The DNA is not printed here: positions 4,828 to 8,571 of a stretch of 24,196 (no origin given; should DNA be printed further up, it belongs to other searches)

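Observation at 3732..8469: Three-gene operon encoding only exported proteins: anchorless giant beta-helix protein plus two membrane-anchored partners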

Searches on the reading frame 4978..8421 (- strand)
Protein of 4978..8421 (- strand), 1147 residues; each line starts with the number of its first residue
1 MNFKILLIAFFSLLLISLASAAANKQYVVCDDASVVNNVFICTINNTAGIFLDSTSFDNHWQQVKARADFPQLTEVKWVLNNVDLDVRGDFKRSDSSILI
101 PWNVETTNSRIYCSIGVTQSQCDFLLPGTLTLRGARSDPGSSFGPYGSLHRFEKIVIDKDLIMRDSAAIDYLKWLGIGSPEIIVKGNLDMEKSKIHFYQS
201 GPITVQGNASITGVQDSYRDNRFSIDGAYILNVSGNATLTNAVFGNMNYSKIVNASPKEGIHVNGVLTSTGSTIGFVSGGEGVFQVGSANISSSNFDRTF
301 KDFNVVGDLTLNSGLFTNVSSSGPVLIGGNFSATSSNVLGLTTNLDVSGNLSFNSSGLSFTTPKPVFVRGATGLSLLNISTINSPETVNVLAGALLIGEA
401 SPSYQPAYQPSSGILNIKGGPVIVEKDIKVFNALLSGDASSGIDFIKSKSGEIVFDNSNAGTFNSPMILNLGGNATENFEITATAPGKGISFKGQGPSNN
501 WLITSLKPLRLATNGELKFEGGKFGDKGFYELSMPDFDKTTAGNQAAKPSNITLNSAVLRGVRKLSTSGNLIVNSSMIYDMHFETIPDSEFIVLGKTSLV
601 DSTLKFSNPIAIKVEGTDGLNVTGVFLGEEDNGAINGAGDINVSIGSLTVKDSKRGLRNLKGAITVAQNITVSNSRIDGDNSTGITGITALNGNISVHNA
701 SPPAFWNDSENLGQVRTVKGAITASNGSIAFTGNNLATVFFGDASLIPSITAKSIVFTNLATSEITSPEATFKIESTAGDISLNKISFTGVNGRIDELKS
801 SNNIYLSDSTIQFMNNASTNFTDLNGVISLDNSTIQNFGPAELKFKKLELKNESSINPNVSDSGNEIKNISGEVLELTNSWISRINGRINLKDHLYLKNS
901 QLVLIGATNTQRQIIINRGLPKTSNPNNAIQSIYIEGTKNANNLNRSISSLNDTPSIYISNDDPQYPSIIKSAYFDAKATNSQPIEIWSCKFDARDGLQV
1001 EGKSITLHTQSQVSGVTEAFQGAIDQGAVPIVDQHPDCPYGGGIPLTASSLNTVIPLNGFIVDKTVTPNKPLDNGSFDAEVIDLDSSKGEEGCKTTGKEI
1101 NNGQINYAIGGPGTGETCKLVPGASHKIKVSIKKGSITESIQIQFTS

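Call 7: search_protein_families(library=pfam, proteins=[window:4978-8421:-], max_evalue=1)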
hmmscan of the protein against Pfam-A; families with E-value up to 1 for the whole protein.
window:4978-8421:- (1147 aa): 0 families

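Call 11: find_homologous_proteins(query=window:4978-8421:-)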
Query window:4978-8421:- (1147 aa): 1 proteins with E <= 0.001 among 8000 candidates.
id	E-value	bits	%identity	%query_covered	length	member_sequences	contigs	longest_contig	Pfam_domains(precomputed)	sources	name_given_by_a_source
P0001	0.0e+0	2516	100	100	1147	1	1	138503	-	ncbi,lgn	-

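Call 12: find_encoding_contigs(protein=P0001, flank=10000, max_places=4)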
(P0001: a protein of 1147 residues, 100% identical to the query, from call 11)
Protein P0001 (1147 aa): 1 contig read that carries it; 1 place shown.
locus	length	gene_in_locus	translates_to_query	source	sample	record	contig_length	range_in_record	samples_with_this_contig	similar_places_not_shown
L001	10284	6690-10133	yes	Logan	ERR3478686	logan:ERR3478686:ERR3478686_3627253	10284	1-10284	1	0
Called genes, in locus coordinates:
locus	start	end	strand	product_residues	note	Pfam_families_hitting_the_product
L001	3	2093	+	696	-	?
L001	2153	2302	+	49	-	-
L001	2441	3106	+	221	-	PF00406:ADK, PF13207:AAA_17, PF05191:ADK_lid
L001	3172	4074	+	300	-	PF00294:PfkB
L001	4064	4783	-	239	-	PF01794:Ferric_reduct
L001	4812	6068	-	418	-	PF05221:AdoHcyase, PF02826:2-Hacid_dh_C, PF00670:AdoHcyase_NAD, PF07991:KARI_N (weak)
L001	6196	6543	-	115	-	-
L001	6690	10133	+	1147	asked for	-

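Call 22: search_solved_structures(query=window:4978-8421:-, max_evalue=10)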
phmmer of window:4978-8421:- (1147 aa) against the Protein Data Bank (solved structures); distinct sequences matched with E-value up to 10: 2.
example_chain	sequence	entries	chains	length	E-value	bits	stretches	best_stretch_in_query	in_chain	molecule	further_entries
2htv_A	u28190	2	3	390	0.22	12.4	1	672-748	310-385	Neuraminidase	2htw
8yvk_A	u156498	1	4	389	0.27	12.1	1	671-748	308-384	Neuraminidase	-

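Call 23: search_protein_families(library=ncbifam, proteins=[window:4978-8421:-], max_evalue=0.1)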
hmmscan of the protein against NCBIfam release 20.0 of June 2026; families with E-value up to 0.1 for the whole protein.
window:4978-8421:- (1147 aa): 0 families

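Call 24: search_protein_representatives(protein=window:4978-8421:-)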
Query: 1147 residues. Proteins with E-value up to 0.001 (for the whole library): 3; up to 1e-10: 2; up to 1e-30: 1. The best 3 are listed.
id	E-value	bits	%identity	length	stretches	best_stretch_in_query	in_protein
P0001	0.0e+00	2516.0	100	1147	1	1-1147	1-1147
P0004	3.3e-12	61.5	35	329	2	1033-1147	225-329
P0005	2.0e-07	45.7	47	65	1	1084-1146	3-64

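Call 28: find_encoding_contigs(protein=P0004, flank=10000)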
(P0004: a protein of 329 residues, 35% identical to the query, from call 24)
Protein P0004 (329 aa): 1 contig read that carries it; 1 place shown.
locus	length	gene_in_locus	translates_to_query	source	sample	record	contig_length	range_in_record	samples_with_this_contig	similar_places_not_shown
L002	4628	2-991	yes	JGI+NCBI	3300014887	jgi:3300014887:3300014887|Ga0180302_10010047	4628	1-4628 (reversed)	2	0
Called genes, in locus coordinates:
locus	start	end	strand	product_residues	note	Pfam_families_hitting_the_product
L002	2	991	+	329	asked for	?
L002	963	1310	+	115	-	-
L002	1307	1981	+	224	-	-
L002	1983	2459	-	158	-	PF00011:HSP20 (faint)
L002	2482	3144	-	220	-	PF01351:RNase_HII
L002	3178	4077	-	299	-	PF08271:Zn_Ribbon_TF, PF00382:TFIIB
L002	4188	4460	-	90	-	PF01201:Ribosomal_S8e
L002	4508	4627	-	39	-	?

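Call 39: find_encoding_contigs(protein=P0005, flank=10000)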
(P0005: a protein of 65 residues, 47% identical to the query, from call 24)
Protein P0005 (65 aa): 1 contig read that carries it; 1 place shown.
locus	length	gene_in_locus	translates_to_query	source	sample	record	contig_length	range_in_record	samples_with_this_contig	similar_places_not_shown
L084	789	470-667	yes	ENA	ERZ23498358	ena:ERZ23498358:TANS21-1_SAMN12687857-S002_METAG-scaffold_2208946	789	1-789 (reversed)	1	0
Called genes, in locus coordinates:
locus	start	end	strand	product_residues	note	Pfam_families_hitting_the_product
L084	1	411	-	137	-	?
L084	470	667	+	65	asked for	-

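Call 42: search_protein_families(library=pfam, proteins=[L002:1307-1981:+, L002:963-1310:+, P0004, L002:1983-2459:-], max_evalue=1)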
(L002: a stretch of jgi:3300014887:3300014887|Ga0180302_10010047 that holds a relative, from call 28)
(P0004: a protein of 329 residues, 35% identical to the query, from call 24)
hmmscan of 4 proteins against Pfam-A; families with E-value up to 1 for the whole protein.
L002:1307-1981:+ (224 aa): 2 families
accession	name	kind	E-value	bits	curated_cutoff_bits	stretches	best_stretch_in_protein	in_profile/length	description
PF21577.3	PG_0320-like_C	-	0.071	13.7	27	1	81-130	46-96/106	PG_0320-like, C-terminal domain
PF24324.1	MYND_ZMYND11_ZMYD8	-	0.25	11.7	27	1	57-77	7-29/35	ZMYND11/ZMYD8, MYND zinc finger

L002:963-1310:+ (115 aa): 0 families

P0004 (329 aa): 0 families

L002:1983-2459:- (158 aa): 2 families
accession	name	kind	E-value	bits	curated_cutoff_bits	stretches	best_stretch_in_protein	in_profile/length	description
PF00011.27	HSP20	-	6.2e-06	26.7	20.8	1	86-158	2-88/102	Hsp20/alpha crystallin family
PF04969.22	CS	-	0.00021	22.6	21.3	1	89-157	8-78/78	CS domain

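Call 43: search_protein_families(library=ncbifam, proteins=[L002:1307-1981:+, L002:963-1310:+, P0004], max_evalue=10)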
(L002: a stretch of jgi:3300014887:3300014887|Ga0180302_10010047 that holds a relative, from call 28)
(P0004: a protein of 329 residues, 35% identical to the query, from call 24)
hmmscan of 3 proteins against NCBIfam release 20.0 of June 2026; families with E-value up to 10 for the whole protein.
L002:1307-1981:+ (224 aa): 1 family
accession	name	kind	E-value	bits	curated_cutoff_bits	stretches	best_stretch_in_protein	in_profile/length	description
NF038129.1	PEP_NF038129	equivalog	0.18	11.7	65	1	185-224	157-193/194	NF038129 family PEP-CTERM protein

L002:963-1310:+ (115 aa): 0 families

P0004 (329 aa): 0 families

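Call 62: predict_structure(alignment_id=A2)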
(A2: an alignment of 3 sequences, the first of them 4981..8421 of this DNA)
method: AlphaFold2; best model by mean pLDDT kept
length: 1147 residues; sequences in the alignment: 3
mean_pLDDT: 51.4   pTM: 0.42
mean pLDDT of the five models: 51.4, 51.2, 48.9, 47.1, 43.7
residues with pLDDT >= 90: 0; 70-90: 161; 50-70: 454; < 50: 532
segments of 3 or more residues with pLDDT < 50: 1-4, 12-27, 45-50, 52-75, 88-101, 115-117, 121-127, 136-151, 165-178, 193-200, 214-228, 245-258, 272-280, 336-338, 355-463, 472-480, 482-486, 497-502, 504-510, 526-545, 628-637, 701-703, 706-716, 737-740, 742-746, 761-771, 789-793, 815-820, 906-913, 915-1052, 1058-1060, 1067-1070
pLDDT, mean of each block of 10 residues (from residue 1): 51 40 45 57 51 45 42 50 54 43 55 51 51 49 39 64 48 43 69 49 66 46 46 63 45 41 58 44 59 55 65 53 61 56 57 50 44 32 25 31 24 24 26 32 36 43 52 48 52 54 48 63 51 39 49 70 63 69 56 71 59 73 53 44 77 63 79 70 70 74 44 41 73 54 51 62 39 54 55 53 69 51 64 67 74 69 62 71 67 57 48 43 34 32 25 26 25 24 29 25 32 33 27 26 25 50 49 74 76 77 59 59 71 74 66
secondary structure, 60 per line:
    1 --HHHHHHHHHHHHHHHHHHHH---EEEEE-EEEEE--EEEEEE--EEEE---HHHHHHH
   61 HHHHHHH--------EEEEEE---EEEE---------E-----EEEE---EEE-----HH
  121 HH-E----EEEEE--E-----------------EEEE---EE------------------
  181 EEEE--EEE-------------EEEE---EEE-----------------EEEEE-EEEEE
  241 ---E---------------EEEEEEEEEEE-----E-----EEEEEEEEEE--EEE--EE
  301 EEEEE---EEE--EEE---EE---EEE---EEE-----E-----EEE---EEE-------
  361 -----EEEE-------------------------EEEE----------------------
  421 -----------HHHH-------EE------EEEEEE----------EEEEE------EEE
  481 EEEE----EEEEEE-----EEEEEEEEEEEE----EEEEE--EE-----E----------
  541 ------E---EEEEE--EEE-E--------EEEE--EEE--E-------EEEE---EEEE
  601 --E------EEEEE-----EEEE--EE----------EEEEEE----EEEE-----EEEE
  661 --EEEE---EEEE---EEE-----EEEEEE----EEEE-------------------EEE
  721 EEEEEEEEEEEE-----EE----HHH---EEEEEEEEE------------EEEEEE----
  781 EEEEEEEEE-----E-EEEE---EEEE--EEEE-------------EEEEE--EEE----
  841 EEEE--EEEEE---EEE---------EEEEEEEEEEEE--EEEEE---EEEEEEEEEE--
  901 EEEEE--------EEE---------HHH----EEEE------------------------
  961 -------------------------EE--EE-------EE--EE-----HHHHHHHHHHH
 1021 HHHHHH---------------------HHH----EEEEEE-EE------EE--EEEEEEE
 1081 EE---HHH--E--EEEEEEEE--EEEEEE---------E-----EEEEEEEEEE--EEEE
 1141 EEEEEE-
elements in order (helices of 4 or more, strands of 3 or more residues): H3-22 E26-30 E32-36 E39-44 E47-50 H54-67 E76-81 E85-88 E104-107 E111-113 H119-122 E129-133 E154-157 E181-184 E187-189 E203-206 E210-212 E230-234 E236-240 E260-270 E282-291 E294-296 E299-305 E309-311 E314-316 E325-327 E331-333 E345-347 E351-353 E366-369 E395-398 H432-435 E451-456 E467-471 E478-484 E489-494 E500-511 E516-520 E551-555 E558-560 E571-574 E577-579 E590-593 E597-600 E610-614 E620-623 E638-643 E648-651 E657-660 E663-666 E670-673 E677-679 E685-690 E695-698 E718-732 E750-758 E771-776 E781-789 E797-800 E804-807 E810-813 E827-831 E834-836 E841-844 E847-851 E855-857 E867-878 E881-885 E889-898 E901-905 E914-916 E933-936 H1010-1026 E1055-1060 E1074-1082 E1094-1101 E1104-1109 E1125-1134 E1137-1146

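Call 65: fold_search(model_id=the predicted structure, library=pdb)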
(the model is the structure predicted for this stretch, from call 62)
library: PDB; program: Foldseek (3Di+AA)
matches with E <= 10: 529; with E <= 0.001: 0
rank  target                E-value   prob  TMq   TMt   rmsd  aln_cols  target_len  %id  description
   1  1wxr                  5.9e-03  0.38  0.11  0.12  25.0      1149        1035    9  Crystal structure of Heme Binding protein, an autotransporter hemoglobine protease from pathogenic Escherichia coli (released 2005-03-01)
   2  3syj                  7.6e-02  0.12  0.08  0.10  21.9       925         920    9  Crystal structure of the Haemophilus influenzae Hap adhesin (released 2011-08-24)
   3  9qk2_G                9.5e-02  0.54  0.06  0.07  24.2       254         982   10  Structure of the Complement classical and lectin pathway C3 convertase in complex with substrate C3 (released 2025-12-24)
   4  5o32_B                9.5e-02  0.51  0.05  0.07  19.7       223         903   11  The structure of complement complex (released 2017-06-28)
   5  9u62_D                1.0e-01  0.47  0.05  0.06  24.0       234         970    9  AP pathways C3 convertase C3bBbP and C3 complex (released 2026-01-14)
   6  3frp_G                1.2e-01  0.54  0.06  0.23  18.8       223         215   12  Crystal Structure of Cobra Venom Factor, a Co-factor for C3- and C5 convertase CVFBb (released 2009-04-28)
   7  9sv8_C                1.2e-01  0.33  0.05  0.14  20.3       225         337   12  Herpes simplex virus 2 delta28-73 glycoprotein C ectodomain in complex with C3b (released 2025-12-10)
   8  3h09_B                1.5e-01  0.08  0.08  0.10  28.7       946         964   11  The structure of Haemophilus influenzae IgA1 protease (released 2009-04-21)
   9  2a74_E                1.8e-01  0.51  0.06  0.27  19.6       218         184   10  Human Complement Component C3c (released 2005-09-27)
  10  2a74_B                2.0e-01  0.44  0.06  0.26  19.2       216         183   11  Human Complement Component C3c (released 2005-09-27)
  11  2wii_B                2.0e-01  0.44  0.06  0.07  19.5       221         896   11  Complement C3b in complex with factor H domains 1-4 (released 2009-06-09)
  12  3ak5_A                2.0e-01  0.13  0.12  0.13  21.4       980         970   11  Hemoglobin protease (Hbp) passenger missing domain-2 (released 2010-10-06)
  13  8cem_B                2.2e-01  0.30  0.05  0.06  22.5       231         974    9  Structure of bovine native C3, re-refinement (released 2023-04-05)
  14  5fo7_B                2.4e-01  0.44  0.06  0.07  19.5       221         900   10  Crystal Structure of Human Complement C3b at 2.8 Angstrom resolution (released 2016-04-06)
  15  6ru5_B                2.4e-01  0.30  0.05  0.06  23.7       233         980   10  human complement C3 in complex with the hC3Nb1 nanobody (released 2019-08-21)
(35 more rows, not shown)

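Call 74: search_protein_families(library=phrogs, proteins=[window:4978-8421:-], max_evalue=0.01)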
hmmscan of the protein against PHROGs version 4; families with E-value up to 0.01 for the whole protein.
window:4978-8421:- (1147 aa): 0 families

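Call 77: fold_search(model_id=the predicted structure, library=viral)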
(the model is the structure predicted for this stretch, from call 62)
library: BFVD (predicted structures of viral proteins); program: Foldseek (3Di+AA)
matches with E <= 10: 362; with E <= 0.001: 2
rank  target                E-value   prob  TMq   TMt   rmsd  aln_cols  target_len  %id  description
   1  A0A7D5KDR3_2          2.9e-05  0.99  0.18  0.20  26.7      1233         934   12  Uncharacterized protein [Synechococcus phage S-CAM7]
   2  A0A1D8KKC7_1          9.3e-04  0.54  0.13  0.12  37.0      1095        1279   11  Uncharacterized protein [Synechococcus phage S-CAM3]
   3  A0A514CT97            2.0e-03  0.41  0.12  0.14  30.1      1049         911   11  Uncharacterized protein [Achromobacter phage Motura]
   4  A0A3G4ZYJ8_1          5.2e-03  0.28  0.11  0.13  58.2      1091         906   12  Peptidase S74 domain-containing protein [Gaeavirus sp.]
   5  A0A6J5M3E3            6.8e-03  0.28  0.11  0.14  26.1      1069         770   11  Uncharacterized protein [uncultured Caudovirales phage]
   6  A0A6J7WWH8            1.7e-02  0.08  0.08  0.09  61.2      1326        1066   10  Collagen triple helix repeat [uncultured Caudovirales phage]
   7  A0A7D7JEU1            2.6e-02  0.28  0.11  0.14  18.9       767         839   11  (no name in the UniProt tables at hand)
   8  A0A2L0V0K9            2.8e-02  0.23  0.13  0.11  19.2       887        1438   11  High-affnity carbon uptake protein Hat/HatR [Agrobacterium phage Atu_ph07]
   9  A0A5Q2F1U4            3.8e-02  0.18  0.12  0.16  29.5       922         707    8  Uncharacterized protein [Serratia phage JS26]
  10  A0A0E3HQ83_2          4.1e-02  0.10  0.08  0.10  45.5       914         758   12  Baseplate wedge initiator [Synechococcus phage ACG-2014f]
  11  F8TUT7                4.3e-02  0.12  0.06  0.09  36.0       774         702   10  (no name in the UniProt tables at hand)
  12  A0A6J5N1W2            4.7e-02  0.08  0.09  0.07  44.0      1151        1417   12  Concanavalin A-like lectin/glucanases superfamily [uncultured Caudovirales phage]
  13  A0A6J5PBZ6            4.9e-02  0.23  0.09  0.19  18.5       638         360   10  Uncharacterized protein [uncultured Caudovirales phage]
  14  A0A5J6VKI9            4.9e-02  0.23  0.13  0.13  19.0       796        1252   11  Pentapeptide repeat protein [Megaviridae environmental sample]
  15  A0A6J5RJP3            6.1e-02  0.12  0.12  0.13  34.4      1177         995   10  Uncharacterized protein [uncultured Caudovirales phage]
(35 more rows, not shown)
